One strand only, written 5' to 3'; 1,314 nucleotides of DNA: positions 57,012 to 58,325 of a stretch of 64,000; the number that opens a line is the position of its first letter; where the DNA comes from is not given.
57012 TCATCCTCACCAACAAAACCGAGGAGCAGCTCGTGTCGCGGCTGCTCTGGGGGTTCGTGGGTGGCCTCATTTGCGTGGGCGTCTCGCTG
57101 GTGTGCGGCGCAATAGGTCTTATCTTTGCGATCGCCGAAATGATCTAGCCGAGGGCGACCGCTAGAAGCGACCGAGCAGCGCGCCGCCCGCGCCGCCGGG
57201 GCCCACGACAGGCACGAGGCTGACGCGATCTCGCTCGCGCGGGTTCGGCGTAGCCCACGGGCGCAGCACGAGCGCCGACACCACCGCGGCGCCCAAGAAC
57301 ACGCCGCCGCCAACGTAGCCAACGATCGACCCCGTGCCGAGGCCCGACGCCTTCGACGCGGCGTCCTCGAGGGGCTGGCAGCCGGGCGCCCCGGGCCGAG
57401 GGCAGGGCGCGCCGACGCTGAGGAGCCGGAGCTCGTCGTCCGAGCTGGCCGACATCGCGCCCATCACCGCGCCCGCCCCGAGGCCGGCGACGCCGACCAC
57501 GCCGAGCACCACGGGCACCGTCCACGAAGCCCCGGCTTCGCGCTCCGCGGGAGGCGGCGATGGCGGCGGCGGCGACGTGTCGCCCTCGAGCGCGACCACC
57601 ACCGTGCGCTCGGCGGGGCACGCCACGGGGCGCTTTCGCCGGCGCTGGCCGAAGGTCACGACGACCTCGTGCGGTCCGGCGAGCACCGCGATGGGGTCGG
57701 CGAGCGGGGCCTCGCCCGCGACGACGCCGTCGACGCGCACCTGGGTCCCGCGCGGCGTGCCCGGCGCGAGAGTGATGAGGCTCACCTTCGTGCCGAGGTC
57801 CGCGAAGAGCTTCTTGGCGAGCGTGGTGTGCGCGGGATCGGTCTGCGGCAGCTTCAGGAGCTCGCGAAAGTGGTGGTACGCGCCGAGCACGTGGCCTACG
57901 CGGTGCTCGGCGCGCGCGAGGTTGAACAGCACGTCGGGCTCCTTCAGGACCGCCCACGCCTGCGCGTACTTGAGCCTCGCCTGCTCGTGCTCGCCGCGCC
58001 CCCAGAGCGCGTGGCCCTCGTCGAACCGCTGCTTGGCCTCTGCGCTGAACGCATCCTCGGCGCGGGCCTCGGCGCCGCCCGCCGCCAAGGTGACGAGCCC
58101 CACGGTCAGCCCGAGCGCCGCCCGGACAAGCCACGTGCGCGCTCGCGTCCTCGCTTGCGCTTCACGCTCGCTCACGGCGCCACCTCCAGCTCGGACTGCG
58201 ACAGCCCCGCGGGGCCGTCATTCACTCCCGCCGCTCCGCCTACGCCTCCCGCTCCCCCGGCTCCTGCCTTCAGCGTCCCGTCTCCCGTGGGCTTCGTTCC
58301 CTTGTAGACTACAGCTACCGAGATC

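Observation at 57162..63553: Minus-strand cluster of two PEGA/TPR membrane proteins bracketing three tandem beta-helix/Gly-rich repeat lipoprotein genes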

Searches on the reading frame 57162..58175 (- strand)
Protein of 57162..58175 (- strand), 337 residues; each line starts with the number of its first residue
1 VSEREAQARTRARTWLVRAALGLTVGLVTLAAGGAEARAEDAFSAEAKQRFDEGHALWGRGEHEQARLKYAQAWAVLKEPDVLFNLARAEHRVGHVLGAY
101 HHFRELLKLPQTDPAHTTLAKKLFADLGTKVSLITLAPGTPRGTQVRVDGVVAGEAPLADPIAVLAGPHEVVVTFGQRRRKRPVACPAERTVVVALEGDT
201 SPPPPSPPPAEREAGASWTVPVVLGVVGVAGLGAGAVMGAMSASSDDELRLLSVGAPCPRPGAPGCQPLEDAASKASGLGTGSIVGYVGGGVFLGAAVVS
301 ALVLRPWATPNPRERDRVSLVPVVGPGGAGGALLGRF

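Call 5: search_protein_families(library=pfam, proteins=[window:57162-58175:-], max_evalue=0.1)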
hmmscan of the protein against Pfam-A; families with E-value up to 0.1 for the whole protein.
window:57162-58175:- (337 aa): 1 family
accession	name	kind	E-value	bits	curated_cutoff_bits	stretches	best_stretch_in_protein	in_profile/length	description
PF07719.23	TPR_2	-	0.0073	16.8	27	0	80-109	1-30/34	Tetratricopeptide repeat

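Call 10: search_protein_families(library=ncbifam, proteins=[window:57162-58175:-], max_evalue=0.1)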
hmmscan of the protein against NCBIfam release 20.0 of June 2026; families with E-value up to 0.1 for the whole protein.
window:57162-58175:- (337 aa): 1 family
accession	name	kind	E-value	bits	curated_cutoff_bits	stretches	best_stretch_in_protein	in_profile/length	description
NF047507.1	TPR_BatC_Lepto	exception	0.037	13.5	175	1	50-115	27-93/214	TPR repeat-containing protein BatC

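Call 13: find_homologous_proteins(query=window:57162-58175:-)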
Query window:57162-58175:- (337 aa): 14 proteins with E <= 0.001 among 8000 candidates.
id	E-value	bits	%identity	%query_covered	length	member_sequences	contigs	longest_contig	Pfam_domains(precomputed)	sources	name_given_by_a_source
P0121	1.6e-214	730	100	100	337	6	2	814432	-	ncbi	-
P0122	5.7e-170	583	83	91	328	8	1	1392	-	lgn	-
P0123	4.1e-152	524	75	92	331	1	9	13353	-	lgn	-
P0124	6.9e-129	448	68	90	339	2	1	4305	-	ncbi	-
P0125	3.5e-90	321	52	89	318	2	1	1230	-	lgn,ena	-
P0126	1.1e-89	319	51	90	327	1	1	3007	-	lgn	-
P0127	3.4e-89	317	51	89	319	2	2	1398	-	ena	-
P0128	1.5e-87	312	54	89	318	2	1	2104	-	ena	-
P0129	2.6e-84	301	53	83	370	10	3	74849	PF08308.18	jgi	jgi:hypothetical protein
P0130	1.5e-83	299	52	87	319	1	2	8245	-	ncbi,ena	-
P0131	9.5e-81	290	54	83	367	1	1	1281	-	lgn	-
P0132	7.4e-79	284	49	88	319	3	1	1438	-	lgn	-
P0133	4.8e-51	192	51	61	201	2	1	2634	-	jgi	-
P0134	2.4e-4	39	24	84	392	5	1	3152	PF00515.35,PF08308.18,PF13432.13,PF07719.24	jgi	-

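Call 14: find_encoding_contigs(protein=P0121, flank=10000, max_places=3)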
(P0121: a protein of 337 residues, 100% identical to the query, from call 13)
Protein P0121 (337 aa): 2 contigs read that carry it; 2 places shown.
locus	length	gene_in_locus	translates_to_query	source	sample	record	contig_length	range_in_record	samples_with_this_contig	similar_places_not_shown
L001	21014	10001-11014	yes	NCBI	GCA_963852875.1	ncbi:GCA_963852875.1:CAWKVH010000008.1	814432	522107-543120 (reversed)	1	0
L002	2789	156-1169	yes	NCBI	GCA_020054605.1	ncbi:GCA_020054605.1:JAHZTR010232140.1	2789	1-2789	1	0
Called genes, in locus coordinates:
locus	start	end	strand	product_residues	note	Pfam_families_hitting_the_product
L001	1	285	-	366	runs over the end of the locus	PF00069:Pkinase, PF07714:PK_Tyr_Ser-Thr, PF01636:APH (faint)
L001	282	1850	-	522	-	PF00069:Pkinase, PF01636:APH (faint), PF07714:PK_Tyr_Ser-Thr, PF06293:Kdo (faint)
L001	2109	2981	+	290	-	-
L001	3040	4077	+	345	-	-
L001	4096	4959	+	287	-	-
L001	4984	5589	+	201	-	-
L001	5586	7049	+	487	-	-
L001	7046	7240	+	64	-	-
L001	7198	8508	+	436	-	-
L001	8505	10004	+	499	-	-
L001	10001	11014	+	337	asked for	-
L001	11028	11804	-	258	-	PF12483:GIDE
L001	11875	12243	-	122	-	PF00355:Rieske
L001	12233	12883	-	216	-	PF02190:LON_substr_bdg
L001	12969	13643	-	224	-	-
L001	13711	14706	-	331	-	PF14537:Cytochrom_c3_2 (faint), PF14522:Cytochrome_C7 (faint), PF13435:Cytochrome_C554 (faint)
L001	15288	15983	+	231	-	PF03009:GDPD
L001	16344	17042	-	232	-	PF00106:adh_short, PF08659:KR, PF13561:adh_short_C2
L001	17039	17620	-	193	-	PF01227:GTP_cyclohydroI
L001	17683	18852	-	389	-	PF12704:MacB_PCD, PF02687:FtsX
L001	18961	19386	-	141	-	-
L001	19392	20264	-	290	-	PF02405:MlaE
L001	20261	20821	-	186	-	-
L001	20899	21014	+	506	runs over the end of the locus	PF01406:tRNA-synt_1e, PF01921:tRNA-synt_1f (faint), PF09334:tRNA-synt_1g (weak)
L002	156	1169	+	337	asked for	-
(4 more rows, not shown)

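Call 15: find_encoding_contigs(protein=P0129, flank=10000, max_places=3)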
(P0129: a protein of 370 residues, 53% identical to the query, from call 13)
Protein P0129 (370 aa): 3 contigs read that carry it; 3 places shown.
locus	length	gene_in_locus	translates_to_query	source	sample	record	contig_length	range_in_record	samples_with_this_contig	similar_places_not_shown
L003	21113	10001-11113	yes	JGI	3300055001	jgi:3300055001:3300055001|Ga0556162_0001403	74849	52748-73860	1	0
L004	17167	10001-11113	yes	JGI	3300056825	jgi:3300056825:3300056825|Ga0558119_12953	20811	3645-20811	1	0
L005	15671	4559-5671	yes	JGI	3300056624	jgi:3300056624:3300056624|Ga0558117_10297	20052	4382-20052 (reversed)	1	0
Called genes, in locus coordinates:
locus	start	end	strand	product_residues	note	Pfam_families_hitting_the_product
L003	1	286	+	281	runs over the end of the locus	-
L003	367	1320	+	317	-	-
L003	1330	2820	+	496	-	-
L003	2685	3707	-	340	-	PF04480:DUF559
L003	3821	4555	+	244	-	PF08308:PEGA (faint)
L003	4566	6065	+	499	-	-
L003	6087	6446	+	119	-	-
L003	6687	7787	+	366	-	-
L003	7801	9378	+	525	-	-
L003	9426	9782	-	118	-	PF04480:DUF559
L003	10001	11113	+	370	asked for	PF08308:PEGA (faint)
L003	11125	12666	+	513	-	-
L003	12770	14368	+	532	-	-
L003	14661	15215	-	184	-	PF00255:GSHPx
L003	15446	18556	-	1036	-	PF00873:ACR_tran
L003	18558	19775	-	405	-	PF25917:BSH_RND, PF25944:Beta-barrel_RND (faint), PF25973:BSH_CzcB, PF25876:HH_MFP_RND (weak), PF25954:Beta-barrel_RND_2, PF25975:CzcB_C (faint), PF25989:YknX_C (faint)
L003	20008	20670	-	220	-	PF01135:PCMT, PF13649:Methyltransf_25 (weak)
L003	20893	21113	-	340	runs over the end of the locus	PF00296:Bac_luciferase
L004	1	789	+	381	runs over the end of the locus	-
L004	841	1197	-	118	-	PF04480:DUF559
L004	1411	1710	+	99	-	-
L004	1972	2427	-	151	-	-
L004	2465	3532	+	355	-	PF00078:RVT_1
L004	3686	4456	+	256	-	PF08308:PEGA (faint)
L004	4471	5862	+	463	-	PF07602:DUF1565 (weak)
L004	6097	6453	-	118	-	PF04480:DUF559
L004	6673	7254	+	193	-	-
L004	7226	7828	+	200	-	-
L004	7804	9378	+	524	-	-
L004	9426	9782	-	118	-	PF04480:DUF559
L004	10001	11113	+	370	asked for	PF08308:PEGA (faint)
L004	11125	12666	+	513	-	-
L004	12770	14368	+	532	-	-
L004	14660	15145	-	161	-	PF00255:GSHPx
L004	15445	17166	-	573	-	?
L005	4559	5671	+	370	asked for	PF08308:PEGA (faint)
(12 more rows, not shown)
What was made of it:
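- Call 15: the PEGA-to-BH spacing is 9-13 nt in L003. In L003 and L004 they are interleaved with DUF559 genes and a reverse transcriptase gene, which suggests duplication or mobility (call 15).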

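Call 31: search_protein_representatives(alignment_id=A2)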
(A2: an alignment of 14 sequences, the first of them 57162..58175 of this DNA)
Query: 14 sequences, 332 profile positions. Proteins with E-value up to 0.001 (for the whole library): 69788; up to 1e-10: 28416; up to 1e-30: 846. The best 150 are listed.
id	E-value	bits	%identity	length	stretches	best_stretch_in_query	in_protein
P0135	2.5e-123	427.7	-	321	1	9-332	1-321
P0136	9.9e-89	314.0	-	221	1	107-332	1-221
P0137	3.8e-80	285.8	-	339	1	14-332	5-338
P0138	1.5e-79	283.8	-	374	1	11-332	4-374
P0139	1.9e-77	276.8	-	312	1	13-330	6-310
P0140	5.2e-76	272.1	-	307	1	16-332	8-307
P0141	1.4e-68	247.7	-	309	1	12-328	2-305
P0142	6.3e-68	245.6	-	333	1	16-330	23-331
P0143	1.1e-66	241.4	-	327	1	17-332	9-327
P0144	1.3e-64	234.7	-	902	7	36-332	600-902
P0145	1.9e-64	234.1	-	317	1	17-327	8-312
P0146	3.9e-64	233.1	-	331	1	11-332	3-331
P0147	1.4e-63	231.2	-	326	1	14-327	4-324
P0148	2.2e-62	227.3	-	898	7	31-332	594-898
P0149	2.2e-62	227.3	-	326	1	16-332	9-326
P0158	3.1e-59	217.0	-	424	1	13-332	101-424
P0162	5.5e-58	212.9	-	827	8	33-115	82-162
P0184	3.6e-52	193.8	-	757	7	32-190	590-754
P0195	1.5e-50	188.5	-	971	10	26-101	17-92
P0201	1.6e-49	185.0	-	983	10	33-109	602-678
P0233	3.0e-46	174.3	-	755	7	22-114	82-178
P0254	1.6e-45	171.9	-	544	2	15-209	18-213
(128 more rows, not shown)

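Call 35: search_protein_families(library=pfam, alignment_id=A3, max_evalue=0.01)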
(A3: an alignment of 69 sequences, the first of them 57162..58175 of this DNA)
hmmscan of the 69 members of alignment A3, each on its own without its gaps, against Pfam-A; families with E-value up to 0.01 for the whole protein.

A. member 1, window:57162-58175:- (337 aa): 1 family
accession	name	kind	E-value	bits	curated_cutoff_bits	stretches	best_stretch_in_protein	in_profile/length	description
PF07719.23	TPR_2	-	0.0073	16.8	27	0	80-109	1-30/34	Tetratricopeptide repeat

B. families by the number of members that match (of 69 scanned): 18 families
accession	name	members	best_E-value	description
PF07719.23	TPR_2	46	5.9e-09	Tetratricopeptide repeat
PF13432.12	TPR_16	19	1.5e-08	Tetratricopeptide repeat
PF08308.17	PEGA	12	1.4e-06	PEGA domain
PF13424.12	TPR_12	8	6.3e-05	Tetratricopeptide repeat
PF13428.12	TPR_14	7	4.6e-05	Tetratricopeptide repeat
PF14559.12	TPR_19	3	1.9e-05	Tetratricopeptide repeat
PF13174.12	TPR_6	3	0.00041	Tetratricopeptide repeat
PF00515.34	TPR_1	2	6.9e-06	Tetratricopeptide repeat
PF13414.12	TPR_11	2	0.00093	TPR repeat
PF18906.5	Phage_tube_2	2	0.0034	Phage tail tube protein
PF13176.12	TPR_7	2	0.0063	Tetratricopeptide repeat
PF13371.12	TPR_9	1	6.8e-05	Tetratricopeptide repeat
PF13181.12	TPR_8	1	0.00048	Tetratricopeptide repeat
PF24575.1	TPR_Slam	1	0.00077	Surface lipoprotein assembly modifier, N-terminal TPR repeats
PF02064.20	MAS20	1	0.0029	MAS20 protein import receptor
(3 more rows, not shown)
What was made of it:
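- On TPR repeat proteins: However, 46 of 69 family members hit TPR_2 (call 35).
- On PEGA domain (PF08308): Among family members, 12 of 69 hit PEGA, best E 1.4e-6 (call 35).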

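Call 39: predict_structure(alignment_id=A3)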
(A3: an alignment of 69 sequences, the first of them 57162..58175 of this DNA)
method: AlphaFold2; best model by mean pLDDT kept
length: 337 residues; sequences in the alignment: 69
mean_pLDDT: 84.4   pTM: 0.54
mean pLDDT of the five models: 84.4, 83.4, 82.9, 81.9, 81.7
residues with pLDDT >= 90: 151; 70-90: 135; 50-70: 49; < 50: 2
segments of 3 or more residues with pLDDT < 50: none
pLDDT, mean of each block of 10 residues (from residue 1): 73 83 86 64 94 98 98 97 98 98 97 94 98 96 97 97 98 95 96 81 67 69 73 71 74 79 82 74 68 73 71 68 82 76
secondary structure, 60 per line:
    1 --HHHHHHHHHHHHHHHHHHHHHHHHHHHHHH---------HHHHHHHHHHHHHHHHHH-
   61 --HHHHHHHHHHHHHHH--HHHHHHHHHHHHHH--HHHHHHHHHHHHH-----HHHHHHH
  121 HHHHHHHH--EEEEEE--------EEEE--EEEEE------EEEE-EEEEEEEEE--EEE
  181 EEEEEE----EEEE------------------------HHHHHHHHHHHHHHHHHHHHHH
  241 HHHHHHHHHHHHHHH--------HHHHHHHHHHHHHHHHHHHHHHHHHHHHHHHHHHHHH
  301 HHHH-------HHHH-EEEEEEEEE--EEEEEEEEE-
elements in order: H3-32 H42-59 H63-77 H80-93 H96-108 H114-128 E131-136 E145-148 E151-155 E162-165 E167-175 E178-186 E191-194 H219-255 H264-304 H312-315 E317-325 E328-336
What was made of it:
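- On TPR repeat proteins: AF2 models helices at 42-128 with pLDDT 94-98 (call 39).
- On PEGA domain (PF08308): AF2 models a beta-sandwich at 131-194 with pLDDT 95-98 (call 39).
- On Slam / DUF560 translocon: Only about 120 aa follow the linker, modelled as two helices and one hairpin (call 39).
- Closest known: Slam. Different: The C-terminal ~120 aa are modelled as two hydrophobic helices and one beta-hairpin (calls 35, 39).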

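Call 42: find_related_loci(query=A2, collection=metagenome_contigs, flank=6000)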
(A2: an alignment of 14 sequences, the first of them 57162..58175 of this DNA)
Query A2 (337 aa) in metagenome_contigs; peptide patterns used: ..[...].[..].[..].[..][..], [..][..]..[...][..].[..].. (x = any residue, [..] = any of these).
600 stretches matched a pattern (row limit reached: there are more); 14 encode a relative of the query (tblastn E <= 1e-3); 14 distinct loci.
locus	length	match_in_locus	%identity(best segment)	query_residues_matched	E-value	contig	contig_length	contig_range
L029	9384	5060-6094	35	14-337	7e-45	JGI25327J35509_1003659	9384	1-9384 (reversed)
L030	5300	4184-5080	37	37-337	1e-37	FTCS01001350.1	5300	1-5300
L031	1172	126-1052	36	37-337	4e-36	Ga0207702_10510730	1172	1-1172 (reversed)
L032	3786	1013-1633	42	19-216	6e-30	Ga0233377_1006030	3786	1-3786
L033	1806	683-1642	32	15-337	2e-30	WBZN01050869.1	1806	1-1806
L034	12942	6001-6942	33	23-337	4e-29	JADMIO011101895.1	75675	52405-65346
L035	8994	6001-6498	42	25-200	4e-28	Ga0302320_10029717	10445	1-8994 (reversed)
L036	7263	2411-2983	40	2-192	8e-28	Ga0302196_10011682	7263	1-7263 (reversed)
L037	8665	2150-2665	39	39-209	2e-27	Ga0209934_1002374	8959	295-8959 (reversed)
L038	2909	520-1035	39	39-209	3e-27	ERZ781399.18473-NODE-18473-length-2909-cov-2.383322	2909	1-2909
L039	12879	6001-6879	32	48-337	6e-27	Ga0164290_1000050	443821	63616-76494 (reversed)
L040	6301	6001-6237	56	35-113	2e-20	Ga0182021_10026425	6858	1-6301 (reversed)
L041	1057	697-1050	39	23-136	1e-17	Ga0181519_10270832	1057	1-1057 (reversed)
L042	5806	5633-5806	59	37-94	2e-13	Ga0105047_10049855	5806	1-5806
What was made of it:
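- Tried and rejected: I repeated it with the 14-sequence alignment (call 42).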

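Call 50: search_protein_families(library=pfam, proteins=[L030:1053-3056:+, L034:1356-3323:+, L039:3-3122:+, L040:2965-4926:+, L001:285-1952:-, L001:2109-2981:+], max_evalue=0.001)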
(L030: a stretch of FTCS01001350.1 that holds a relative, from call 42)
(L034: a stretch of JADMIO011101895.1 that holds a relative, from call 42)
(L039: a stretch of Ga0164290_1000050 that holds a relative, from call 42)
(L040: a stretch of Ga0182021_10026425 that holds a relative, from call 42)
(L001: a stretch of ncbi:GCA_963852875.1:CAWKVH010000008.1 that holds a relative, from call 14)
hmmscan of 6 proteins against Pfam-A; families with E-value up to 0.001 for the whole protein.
L030:1053-3056:+ (668 aa): 3 families
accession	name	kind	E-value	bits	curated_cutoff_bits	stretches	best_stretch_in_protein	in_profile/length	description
PF00069.31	Pkinase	-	1e-44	153.3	31.7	1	42-293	1-253/263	Protein kinase domain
PF07714.23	PK_Tyr_Ser-Thr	-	1.7e-25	90.2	23.1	1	44-293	3-250/258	Protein tyrosine and serine/threonine kinase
PF01636.29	APH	-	5.4e-10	39.9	23.2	1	46-157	3-108/239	Phosphotransferase enzyme family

L034:1356-3323:+ (656 aa): 3 families
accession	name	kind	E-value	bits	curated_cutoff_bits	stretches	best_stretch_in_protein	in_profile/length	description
PF00069.31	Pkinase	-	1.1e-44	153.2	31.7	1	40-291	1-253/263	Protein kinase domain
PF07714.23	PK_Tyr_Ser-Thr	-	9.5e-25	87.8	23.1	1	42-291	3-250/258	Protein tyrosine and serine/threonine kinase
PF01636.29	APH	-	4.2e-10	40.2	23.2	0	45-152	4-105/239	Phosphotransferase enzyme family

L039:3-3122:+ (1040 aa): 2 families
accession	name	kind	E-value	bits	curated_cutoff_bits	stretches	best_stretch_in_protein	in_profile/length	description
PF00069.31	Pkinase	-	2.2e-44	152.3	31.7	1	377-628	1-253/263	Protein kinase domain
PF07714.23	PK_Tyr_Ser-Thr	-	2.1e-24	86.7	23.1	1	379-628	3-250/258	Protein tyrosine and serine/threonine kinase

L040:2965-4926:+ (654 aa): 3 families
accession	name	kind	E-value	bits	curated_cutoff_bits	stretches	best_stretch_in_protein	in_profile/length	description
PF00069.31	Pkinase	-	5.3e-44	151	31.7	1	50-301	1-253/263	Protein kinase domain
PF07714.23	PK_Tyr_Ser-Thr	-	2.8e-25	89.5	23.1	1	52-301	3-250/258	Protein tyrosine and serine/threonine kinase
PF01636.29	APH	-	4.2e-09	37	23.2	0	54-162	3-105/239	Phosphotransferase enzyme family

L001:285-1952:- (556 aa): 5 families
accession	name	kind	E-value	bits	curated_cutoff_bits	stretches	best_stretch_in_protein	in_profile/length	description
PF00069.31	Pkinase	-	2.2e-41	142.4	31.7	1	69-317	2-256/263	Protein kinase domain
PF07714.23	PK_Tyr_Ser-Thr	-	1.6e-24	87.1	23.1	1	70-321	3-257/258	Protein tyrosine and serine/threonine kinase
PF01636.29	APH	-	6.9e-09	36.3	23.2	1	77-186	8-109/239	Phosphotransferase enzyme family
PF06293.20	Kdo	-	2.5e-05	24.3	21.3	1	141-215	90-166/207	Lipopolysaccharide kinase (Kdo/WaaP) family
PF03109.22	ABC1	-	0.00021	20.9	22.9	1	146-226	146-222/244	ABC1 atypical kinase-like domain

L001:2109-2981:+ (290 aa): 0 families

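Call 56: find_encoding_contigs(protein=P0134, flank=6000, max_places=4)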
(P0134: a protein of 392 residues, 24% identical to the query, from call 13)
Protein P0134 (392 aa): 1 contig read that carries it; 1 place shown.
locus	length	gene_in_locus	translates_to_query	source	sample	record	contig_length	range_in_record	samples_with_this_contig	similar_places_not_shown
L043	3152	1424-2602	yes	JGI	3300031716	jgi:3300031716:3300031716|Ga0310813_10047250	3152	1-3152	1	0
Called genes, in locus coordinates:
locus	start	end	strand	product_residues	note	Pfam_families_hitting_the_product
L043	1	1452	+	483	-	?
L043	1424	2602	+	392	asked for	PF00515:TPR_1 (faint), PF07719:TPR_2 (faint), PF13432:TPR_16, PF08308:PEGA (weak)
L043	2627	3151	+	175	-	?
